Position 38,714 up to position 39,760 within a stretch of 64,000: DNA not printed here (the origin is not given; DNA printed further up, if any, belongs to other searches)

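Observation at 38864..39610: Cys-less TusA-like domain fused to a DsrE/DsrF-like domain inside the ars operon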

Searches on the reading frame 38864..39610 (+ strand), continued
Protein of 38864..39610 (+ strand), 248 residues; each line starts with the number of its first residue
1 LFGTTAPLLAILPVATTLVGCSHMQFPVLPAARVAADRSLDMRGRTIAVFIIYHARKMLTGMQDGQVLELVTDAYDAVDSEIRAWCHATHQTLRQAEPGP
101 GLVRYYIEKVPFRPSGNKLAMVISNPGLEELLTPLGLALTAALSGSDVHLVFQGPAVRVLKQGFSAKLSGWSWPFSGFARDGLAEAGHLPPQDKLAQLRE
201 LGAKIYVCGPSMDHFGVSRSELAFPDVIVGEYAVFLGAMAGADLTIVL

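Call 22: find_encoding_contigs(protein=P0017, flank=8000, max_places=3)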
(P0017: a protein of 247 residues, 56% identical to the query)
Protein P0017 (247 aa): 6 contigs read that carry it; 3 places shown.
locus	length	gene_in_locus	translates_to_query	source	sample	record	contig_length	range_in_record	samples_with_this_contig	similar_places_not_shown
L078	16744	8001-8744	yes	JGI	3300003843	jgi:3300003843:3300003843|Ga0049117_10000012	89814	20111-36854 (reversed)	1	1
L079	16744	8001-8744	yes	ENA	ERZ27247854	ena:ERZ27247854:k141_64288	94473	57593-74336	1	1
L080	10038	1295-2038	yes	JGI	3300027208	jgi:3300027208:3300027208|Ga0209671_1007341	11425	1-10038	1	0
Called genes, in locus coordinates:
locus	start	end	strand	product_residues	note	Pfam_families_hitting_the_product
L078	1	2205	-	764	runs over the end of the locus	PF04879:Molybdop_Fe4S4, PF00384:Molybdopterin, PF01568:Molydop_binding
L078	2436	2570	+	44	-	-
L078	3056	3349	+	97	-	-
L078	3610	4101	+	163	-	PF00027:cNMP_binding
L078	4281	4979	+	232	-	PF04978:MST (weak), PF11716:MDMPI_N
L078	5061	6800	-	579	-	PF00672:HAMP (weak), PF07228:SpoIIE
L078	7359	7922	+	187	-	PF04542:Sigma70_r2, PF08281:Sigma70_r4_2, PF04545:Sigma70_r4 (weak), PF13412:HTH_24 (faint)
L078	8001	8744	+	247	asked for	PF13686:DrsE_2 (faint), PF01206:TusA (weak), PF02635:DsrE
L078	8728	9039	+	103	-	PF03992:ABM (weak)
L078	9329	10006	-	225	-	PF01135:PCMT (weak), PF13489:Methyltransf_23, PF01209:Ubie_methyltran, PF06325:PrmA, PF13847:Methyltransf_31, PF08241:Methyltransf_11, PF08242:Methyltransf_12, PF13649:Methyltransf_25, +3 more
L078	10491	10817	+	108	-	PF12840:HTH_20, PF01022:HTH_5, PF13412:HTH_24 (weak), PF13545:HTH_Crp_2 (weak)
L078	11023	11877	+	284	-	PF01135:PCMT, PF13489:Methyltransf_23, PF01209:Ubie_methyltran, PF06325:PrmA (weak), PF13847:Methyltransf_31, PF08241:Methyltransf_11, PF08242:Methyltransf_12, PF13649:Methyltransf_25, +1 more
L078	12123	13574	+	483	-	PF01590:GAF, PF13185:GAF_2, PF07228:SpoIIE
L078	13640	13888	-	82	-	PF19124:DUF5808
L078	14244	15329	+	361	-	PF04339:FemAB_like (weak), PF13480:Acetyltransf_6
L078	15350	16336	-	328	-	PF13302:Acetyltransf_3 (faint), PF13527:Acetyltransf_9 (faint), PF00583:Acetyltransf_1, PF13673:Acetyltransf_10 (faint), PF13508:Acetyltransf_7, PF00583:Acetyltransf_1, PF13508:Acetyltransf_7 (weak)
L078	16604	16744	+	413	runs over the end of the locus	PF00462:Glutaredoxin, PF00890:FAD_binding_2 (faint), PF01134:GIDA (faint), PF01266:DAO (faint), PF07992:Pyr_redox_2, PF12831:FAD_oxidored (weak), PF13738:Pyr_redox_3, PF00070:Pyr_redox, +2 more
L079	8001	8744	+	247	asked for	PF13686:DrsE_2 (faint), PF01206:TusA (weak), PF02635:DsrE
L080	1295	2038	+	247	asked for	PF13686:DrsE_2 (faint), PF01206:TusA (weak), PF02635:DsrE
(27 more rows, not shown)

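Call 23: find_encoding_contigs(protein=P0007, flank=8000, max_places=4)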
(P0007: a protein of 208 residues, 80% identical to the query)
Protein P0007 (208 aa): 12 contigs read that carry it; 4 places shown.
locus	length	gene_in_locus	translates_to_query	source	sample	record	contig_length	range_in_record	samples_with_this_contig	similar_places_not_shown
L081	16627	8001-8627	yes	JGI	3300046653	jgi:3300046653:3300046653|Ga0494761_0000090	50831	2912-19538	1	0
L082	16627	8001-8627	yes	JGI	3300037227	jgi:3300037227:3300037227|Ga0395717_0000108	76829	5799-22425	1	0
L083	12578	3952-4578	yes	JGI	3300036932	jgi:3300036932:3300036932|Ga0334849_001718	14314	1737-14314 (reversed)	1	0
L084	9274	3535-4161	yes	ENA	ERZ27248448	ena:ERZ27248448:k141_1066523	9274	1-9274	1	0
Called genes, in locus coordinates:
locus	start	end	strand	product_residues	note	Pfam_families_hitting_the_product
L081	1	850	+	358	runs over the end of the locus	PF12849:PBP_like_2, PF01547:SBP_bac_1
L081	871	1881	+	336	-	PF00528:BPD_transp_1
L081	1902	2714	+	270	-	PF00528:BPD_transp_1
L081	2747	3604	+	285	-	PF13476:AAA_23 (faint), PF00005:ABC_tran, PF02463:SMC_N, PF13555:AAA_29 (weak), PF13304:AAA_21 (faint)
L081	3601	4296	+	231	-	PF01895:PhoU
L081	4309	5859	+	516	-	PF00224:PK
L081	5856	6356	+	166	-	-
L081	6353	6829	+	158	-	-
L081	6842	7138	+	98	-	-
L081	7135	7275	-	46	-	-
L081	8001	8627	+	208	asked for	PF01206:TusA, PF02635:DsrE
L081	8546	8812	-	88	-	-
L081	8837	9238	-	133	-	-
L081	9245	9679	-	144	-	PF01451:LMWPc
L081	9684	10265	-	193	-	PF01758:SBF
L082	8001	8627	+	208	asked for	PF01206:TusA, PF02635:DsrE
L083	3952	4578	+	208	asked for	PF01206:TusA, PF02635:DsrE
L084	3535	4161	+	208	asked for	PF01206:TusA, PF02635:DsrE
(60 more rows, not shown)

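Call 24: find_encoding_contigs(protein=P0002, flank=8000, max_places=2)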
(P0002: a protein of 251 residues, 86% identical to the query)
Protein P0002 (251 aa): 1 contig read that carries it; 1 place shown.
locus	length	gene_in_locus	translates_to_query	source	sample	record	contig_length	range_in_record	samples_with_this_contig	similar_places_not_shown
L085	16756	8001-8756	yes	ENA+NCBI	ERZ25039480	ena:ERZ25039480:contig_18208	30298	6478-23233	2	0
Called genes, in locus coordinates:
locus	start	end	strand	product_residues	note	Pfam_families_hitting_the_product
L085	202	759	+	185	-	PF07963:N_methyl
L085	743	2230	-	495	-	PF01011:PQQ (faint), PF13360:PQQ_2, PF13570:Beta-prop_ACSF4, PF07774:EMC1_C (faint), PF25292:Beta-prop_CGLA (faint), PF13360:PQQ_2, PF13570:Beta-prop_ACSF4, PF13360:PQQ_2, +1 more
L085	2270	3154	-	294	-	PF12801:Fer4_5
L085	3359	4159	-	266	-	PF00005:ABC_tran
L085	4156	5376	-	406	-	PF00528:BPD_transp_1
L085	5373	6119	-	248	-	PF01547:SBP_bac_1 (weak), PF13531:SBP_bac_11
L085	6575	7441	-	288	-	-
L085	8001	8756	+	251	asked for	PF01206:TusA (weak), PF02635:DsrE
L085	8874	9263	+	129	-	PF01451:LMWPc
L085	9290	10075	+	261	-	PF20181:DUF6544, PF21900:DUF6920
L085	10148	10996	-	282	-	-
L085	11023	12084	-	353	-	PF16819:DUF5074 (weak)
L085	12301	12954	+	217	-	-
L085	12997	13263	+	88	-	-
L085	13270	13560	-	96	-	-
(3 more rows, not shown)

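Call 25: predict_structure(alignment_id=A1)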
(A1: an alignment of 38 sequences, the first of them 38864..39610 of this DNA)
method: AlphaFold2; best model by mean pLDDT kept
length: 248 residues; sequences in the alignment: 38
mean_pLDDT: 92.5   pTM: 0.85
mean pLDDT of the five models: 92.5, 92.3, 92.2, 91.5, 89.0
residues with pLDDT >= 90: 215; 70-90: 11; 50-70: 19; < 50: 3
segments of 3 or more residues with pLDDT < 50: 1-3
pLDDT, mean of each block of 10 residues (from residue 1): 52 57 80 94 96 98 98 97 97 96 98 95 97 97 98 98 96 95 93 98 98 98 98 96 94
secondary structure, 60 per line:
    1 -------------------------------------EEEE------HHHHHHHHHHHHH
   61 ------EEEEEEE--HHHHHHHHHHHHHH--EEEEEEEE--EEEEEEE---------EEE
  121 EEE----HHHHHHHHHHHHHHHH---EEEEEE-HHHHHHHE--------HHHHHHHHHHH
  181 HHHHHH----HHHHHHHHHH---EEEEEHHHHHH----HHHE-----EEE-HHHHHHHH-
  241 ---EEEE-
elements in order: E38-41 H48-60 E67-73 H76-89 E92-99 E102-108 E118-123 H128-143 E147-152 H154-160 H170-186 H191-200 E204-208 H209-214 E228-230 H232-239 E244-247

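Call 26: find_encoding_contigs(protein=P0008, flank=7000, max_places=2)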
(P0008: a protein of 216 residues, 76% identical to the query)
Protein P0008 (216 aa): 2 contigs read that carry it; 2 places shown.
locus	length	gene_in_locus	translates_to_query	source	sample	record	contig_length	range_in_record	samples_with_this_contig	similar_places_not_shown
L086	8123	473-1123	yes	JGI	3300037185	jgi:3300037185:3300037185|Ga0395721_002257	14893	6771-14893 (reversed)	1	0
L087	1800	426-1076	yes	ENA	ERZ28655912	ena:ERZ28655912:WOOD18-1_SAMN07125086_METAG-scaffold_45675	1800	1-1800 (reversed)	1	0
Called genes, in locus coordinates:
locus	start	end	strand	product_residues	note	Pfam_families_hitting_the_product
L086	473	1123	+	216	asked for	PF01206:TusA, PF02635:DsrE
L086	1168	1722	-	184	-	PF04542:Sigma70_r2, PF08281:Sigma70_r4_2, PF04545:Sigma70_r4 (weak)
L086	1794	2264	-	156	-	-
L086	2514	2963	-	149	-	PF07884:VKOR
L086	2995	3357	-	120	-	-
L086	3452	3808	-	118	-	PF12840:HTH_20, PF01022:HTH_5, PF13412:HTH_24 (weak), PF13518:HTH_28 (weak)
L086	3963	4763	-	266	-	PF01451:LMWPc, PF00583:Acetyltransf_1, PF13673:Acetyltransf_10, PF13508:Acetyltransf_7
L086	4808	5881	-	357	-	PF01758:SBF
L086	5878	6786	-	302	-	PF01135:PCMT (weak), PF13489:Methyltransf_23, PF01209:Ubie_methyltran, PF06325:PrmA (weak), PF13847:Methyltransf_31, PF08241:Methyltransf_11, PF08242:Methyltransf_12, PF13649:Methyltransf_25, +1 more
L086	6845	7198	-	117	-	PF01022:HTH_5, PF12840:HTH_20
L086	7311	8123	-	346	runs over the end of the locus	-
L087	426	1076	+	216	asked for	PF01206:TusA, PF02635:DsrE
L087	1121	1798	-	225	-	?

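Call 27: find_encoding_contigs(protein=P0005, flank=7000, max_places=2)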
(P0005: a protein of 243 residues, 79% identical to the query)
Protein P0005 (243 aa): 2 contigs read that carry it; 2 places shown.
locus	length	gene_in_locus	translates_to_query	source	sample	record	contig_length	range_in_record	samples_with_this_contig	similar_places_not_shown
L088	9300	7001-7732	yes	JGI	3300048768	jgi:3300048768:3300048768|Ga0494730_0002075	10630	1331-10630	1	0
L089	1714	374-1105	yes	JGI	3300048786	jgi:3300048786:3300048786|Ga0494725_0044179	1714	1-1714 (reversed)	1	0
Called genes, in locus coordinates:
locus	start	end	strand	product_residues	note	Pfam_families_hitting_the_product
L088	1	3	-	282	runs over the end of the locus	PF00515:TPR_1 (faint), PF07719:TPR_2 (faint), PF13428:TPR_14 (faint), PF13432:TPR_16, PF13176:TPR_7 (faint)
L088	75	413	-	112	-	PF02452:PemK_toxin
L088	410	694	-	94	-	PF01402:RHH_1 (weak)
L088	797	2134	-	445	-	-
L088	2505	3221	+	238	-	PF01427:Peptidase_M15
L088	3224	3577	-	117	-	PF03960:ArsC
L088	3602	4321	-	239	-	PF00753:Lactamase_B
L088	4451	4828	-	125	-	-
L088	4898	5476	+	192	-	PF12840:HTH_20, PF13384:HTH_23 (faint), PF01022:HTH_5, PF01978:TrmB (weak), PF09860:DUF2087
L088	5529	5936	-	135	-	PF15731:MqsA_antitoxin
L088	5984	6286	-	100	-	PF15723:MqsR_toxin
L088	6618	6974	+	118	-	PF12840:HTH_20, PF13545:HTH_Crp_2 (weak), PF01022:HTH_5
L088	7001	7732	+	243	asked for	PF01206:TusA, PF02635:DsrE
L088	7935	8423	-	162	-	PF01668:SmpB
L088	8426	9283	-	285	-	PF12327:FtsZ_C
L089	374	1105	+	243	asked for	PF01206:TusA, PF02635:DsrE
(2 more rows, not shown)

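Call 31: fold_search(model_id=the predicted structure, library=pdb)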
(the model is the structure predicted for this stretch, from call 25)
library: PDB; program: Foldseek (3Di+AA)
matches with E <= 10: 1242; with E <= 0.001: 10
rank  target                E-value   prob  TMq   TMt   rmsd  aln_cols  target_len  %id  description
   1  2qs7_A                2.1e-09  1.00  0.47  0.81   2.8       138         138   21  CRYSTAL STRUCTURE OF a putative oxidoreductase of the DsrE/DsrF-like family (SSO1126) FROM SULFOLOBUS SOLFATARICUS P2  (released 2007-08-21)
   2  3pnx_B                5.3e-09  1.00  0.48  0.73   4.1       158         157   18  Crystal structure of a putative sulfurtransferase dsrE (Swol_2425) from Syntrophomonas wolfei str. Goettingen at 1.92  (released 2010-12-15)
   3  3pnx_A                9.8e-09  1.00  0.48  0.72   4.0       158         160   17  Crystal structure of a putative sulfurtransferase dsrE (Swol_2425) from Syntrophomonas wolfei str. Goettingen at 1.92  (released 2010-12-15)
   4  3mc3                  2.0e-06  1.00  0.38  0.73   4.6       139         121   19  Crystal structure of DsrE/DsrF-like family protein (NP_342589.1) from SULFOLOBUS SOLFATARICUS at 1.49 A resolution (released 2010-05-19)
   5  1jx7_A                8.0e-05  1.00  0.39  0.77   3.8       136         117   20  Crystal structure of ychN protein from E.coli (released 2002-09-07)
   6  2hy5_C                1.2e-04  1.00  0.31  0.68   5.0       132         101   14  Crystal structure of DsrEFH (released 2006-09-19)
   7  3lvj_C                2.2e-04  1.00  0.28  0.85   1.7        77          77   27  Crystal Structure of E.coli IscS-TusA complex (form 1) (released 2010-04-21)
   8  2pd2_A                2.3e-04  1.00  0.34  0.72   4.5       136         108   11  Crystal structure of (ST0148) conserved hypothetical from Sulfolobus Tokodaii Strain7 (released 2007-10-02)
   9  3lvk_B                2.8e-04  1.00  0.28  0.84   2.0        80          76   26  Crystal Structure of E.coli IscS-TusA complex (form 2) (released 2010-04-21)
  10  8uja_A                5.5e-04  1.00  0.34  0.72   4.8       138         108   15  T33-fn10 - Designed Tetrahedral Protein Cage Using Fragment-based Hydrogen Bond Networks (released 2024-03-06)
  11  2fb6                  1.9e-03  1.00  0.36  0.71   4.0       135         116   15  Structure of Conserved Protein of Unknown Function BT1422 from Bacteroides thetaiotaomicron (released 2006-01-24)
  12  2d1p_E                2.2e-03  1.00  0.36  0.65   4.0       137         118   20  crystal structure of heterohexameric TusBCD proteins, which are crucial for the tRNA modification (released 2006-02-28)
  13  2d1p_B                2.5e-03  1.00  0.36  0.65   4.0       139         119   18  crystal structure of heterohexameric TusBCD proteins, which are crucial for the tRNA modification (released 2006-02-28)
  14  1l1s                  2.8e-03  1.00  0.36  0.76   3.8       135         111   14  Structure of Protein of Unknown Function MTH1491 from Methanobacterium thermoautotrophicum (released 2002-05-29)
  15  8j4c_A                3.6e-03  1.00  0.28  0.17   1.9        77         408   18  YeeE(TsuA)-YeeD(TsuB) complex for thiosulfate uptake (released 2024-03-27)
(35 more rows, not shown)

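Call 35: find_related_loci(query=A1, collection=metagenome_contigs, flank=8000)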
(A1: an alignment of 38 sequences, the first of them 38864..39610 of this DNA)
Query A1 (248 aa) in metagenome_contigs; peptide patterns used: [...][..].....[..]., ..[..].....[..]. (x = any residue, [..] = any of these).
297 stretches matched a pattern; 204 encode a relative of the query (tblastn E <= 1e-3); the best 80 are kept; 80 distinct loci.
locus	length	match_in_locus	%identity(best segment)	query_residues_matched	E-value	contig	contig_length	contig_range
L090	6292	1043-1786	99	1-248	7e-167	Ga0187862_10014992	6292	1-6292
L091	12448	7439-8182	99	1-248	8e-166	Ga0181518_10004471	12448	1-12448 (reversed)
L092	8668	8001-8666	99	1-222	1e-147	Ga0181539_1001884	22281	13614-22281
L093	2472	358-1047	84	20-248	3e-139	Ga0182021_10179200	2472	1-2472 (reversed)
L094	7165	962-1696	76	4-248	2e-127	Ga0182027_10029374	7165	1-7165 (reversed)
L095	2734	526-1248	76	8-248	5e-131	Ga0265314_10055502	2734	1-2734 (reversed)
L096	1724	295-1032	72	3-248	6e-129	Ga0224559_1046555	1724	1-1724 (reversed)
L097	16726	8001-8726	55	9-248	6e-88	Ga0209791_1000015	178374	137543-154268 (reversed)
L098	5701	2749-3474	55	9-248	5e-88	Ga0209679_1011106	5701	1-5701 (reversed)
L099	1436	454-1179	55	9-248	6e-92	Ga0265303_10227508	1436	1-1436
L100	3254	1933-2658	55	9-248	5e-87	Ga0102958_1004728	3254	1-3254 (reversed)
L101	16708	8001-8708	56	14-248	2e-85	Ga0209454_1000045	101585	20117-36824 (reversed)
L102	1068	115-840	55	9-248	4e-92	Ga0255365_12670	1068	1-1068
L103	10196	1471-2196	53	9-248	2e-84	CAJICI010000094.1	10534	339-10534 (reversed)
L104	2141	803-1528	54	9-248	1e-87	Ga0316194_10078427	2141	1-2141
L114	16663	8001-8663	52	28-248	4e-76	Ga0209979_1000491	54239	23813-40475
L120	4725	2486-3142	53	25-246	3e-72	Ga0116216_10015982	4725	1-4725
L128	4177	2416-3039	53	39-246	3e-68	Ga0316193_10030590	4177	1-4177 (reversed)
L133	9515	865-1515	47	32-248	6e-67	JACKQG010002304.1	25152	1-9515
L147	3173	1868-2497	55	39-248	3e-65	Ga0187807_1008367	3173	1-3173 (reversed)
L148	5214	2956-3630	48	13-244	7e-65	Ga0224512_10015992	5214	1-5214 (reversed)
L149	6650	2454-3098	54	34-248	1e-64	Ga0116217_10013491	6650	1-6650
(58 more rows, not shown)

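Call 39: search_protein_representatives(alignment_id=A1)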
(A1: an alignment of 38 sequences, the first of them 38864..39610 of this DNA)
Query: 38 sequences, 219 profile positions. Proteins with E-value up to 0.001 (for the whole library): 608; up to 1e-10: 218; up to 1e-30: 66. The best 150 are listed.
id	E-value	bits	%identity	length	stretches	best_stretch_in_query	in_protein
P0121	3.4e-84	298.0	-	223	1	8-218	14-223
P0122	1.8e-72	259.7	-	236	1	5-219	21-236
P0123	5.4e-71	254.8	-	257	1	8-188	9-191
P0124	9.9e-71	254.0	-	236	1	9-217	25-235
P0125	5.7e-70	251.5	-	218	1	6-217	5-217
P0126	2.5e-69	249.4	-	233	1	4-218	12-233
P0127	3.6e-69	248.9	-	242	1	5-219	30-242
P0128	4.1e-68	245.4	-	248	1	9-219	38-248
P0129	1.1e-67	244.0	-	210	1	10-217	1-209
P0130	2.0e-66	239.9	-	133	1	89-219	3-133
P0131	3.5e-66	239.1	-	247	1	4-217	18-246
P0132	4.2e-66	238.9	-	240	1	5-217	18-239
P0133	5.6e-65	235.2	-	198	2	115-219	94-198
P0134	7.3e-65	234.8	-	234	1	9-217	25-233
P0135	6.5e-64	231.7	-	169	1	2-169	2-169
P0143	1.5e-58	214.2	-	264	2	83-216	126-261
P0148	8.5e-55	201.9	-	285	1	26-173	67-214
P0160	3.2e-45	170.6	-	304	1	91-218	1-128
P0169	2.0e-40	154.9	-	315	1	5-145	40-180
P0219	4.4e-22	94.9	-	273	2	78-216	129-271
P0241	3.6e-19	85.4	-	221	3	83-136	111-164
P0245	5.4e-19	84.8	-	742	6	10-80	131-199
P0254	2.2e-17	79.6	-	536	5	8-90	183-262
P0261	9.8e-17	77.4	-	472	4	6-77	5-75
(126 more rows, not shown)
